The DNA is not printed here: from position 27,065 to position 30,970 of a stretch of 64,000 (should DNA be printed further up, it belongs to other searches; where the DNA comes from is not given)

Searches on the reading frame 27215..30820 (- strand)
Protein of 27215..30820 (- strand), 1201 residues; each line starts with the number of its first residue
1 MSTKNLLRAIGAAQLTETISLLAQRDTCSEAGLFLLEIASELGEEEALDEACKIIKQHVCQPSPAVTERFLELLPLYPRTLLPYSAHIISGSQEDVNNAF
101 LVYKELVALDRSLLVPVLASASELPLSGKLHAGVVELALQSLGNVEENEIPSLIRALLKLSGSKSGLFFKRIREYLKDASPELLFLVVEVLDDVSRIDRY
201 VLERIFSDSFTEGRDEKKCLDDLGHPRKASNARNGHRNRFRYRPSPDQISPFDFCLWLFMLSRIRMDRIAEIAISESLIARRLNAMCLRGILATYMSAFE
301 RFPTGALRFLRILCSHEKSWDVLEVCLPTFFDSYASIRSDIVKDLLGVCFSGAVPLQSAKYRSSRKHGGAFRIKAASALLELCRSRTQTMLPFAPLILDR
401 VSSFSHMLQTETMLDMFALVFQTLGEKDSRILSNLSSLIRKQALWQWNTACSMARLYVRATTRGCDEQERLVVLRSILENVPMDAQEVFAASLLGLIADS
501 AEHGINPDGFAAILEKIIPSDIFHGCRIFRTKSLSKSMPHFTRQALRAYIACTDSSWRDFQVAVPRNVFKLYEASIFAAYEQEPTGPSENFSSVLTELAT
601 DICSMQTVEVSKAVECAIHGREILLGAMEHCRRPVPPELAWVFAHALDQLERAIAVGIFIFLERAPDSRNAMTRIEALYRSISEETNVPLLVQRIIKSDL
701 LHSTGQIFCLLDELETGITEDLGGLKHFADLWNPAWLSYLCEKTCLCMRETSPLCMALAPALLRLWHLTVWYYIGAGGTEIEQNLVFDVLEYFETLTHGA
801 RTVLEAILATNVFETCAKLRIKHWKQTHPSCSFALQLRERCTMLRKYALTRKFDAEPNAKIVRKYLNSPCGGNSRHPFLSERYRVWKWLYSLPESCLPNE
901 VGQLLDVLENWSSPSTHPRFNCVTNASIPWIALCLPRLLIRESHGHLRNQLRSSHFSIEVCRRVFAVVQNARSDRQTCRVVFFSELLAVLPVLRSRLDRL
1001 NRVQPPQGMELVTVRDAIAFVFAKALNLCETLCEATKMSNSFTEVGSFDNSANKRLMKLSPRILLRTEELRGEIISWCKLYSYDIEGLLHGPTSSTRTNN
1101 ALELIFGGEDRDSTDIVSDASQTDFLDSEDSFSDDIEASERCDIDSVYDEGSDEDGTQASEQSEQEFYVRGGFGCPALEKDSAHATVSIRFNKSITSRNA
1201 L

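Call 15: search_protein_families(library=pfam, proteins=[window:27215-30820:-], max_evalue=0.00001)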
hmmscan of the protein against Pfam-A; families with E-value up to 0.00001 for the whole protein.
window:27215-30820:- (1201 aa): 0 families

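Call 65: search_protein_families(library=pfam, proteins=[window:27215-30820:-], max_evalue=0.1)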
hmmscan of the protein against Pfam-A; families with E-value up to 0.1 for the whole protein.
window:27215-30820:- (1201 aa): 1 family
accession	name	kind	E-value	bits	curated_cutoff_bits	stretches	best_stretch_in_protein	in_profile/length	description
PF14675.12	FANCI_S1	-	0.014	15.3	26.1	1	111-178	109-177/221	FANCI solenoid 1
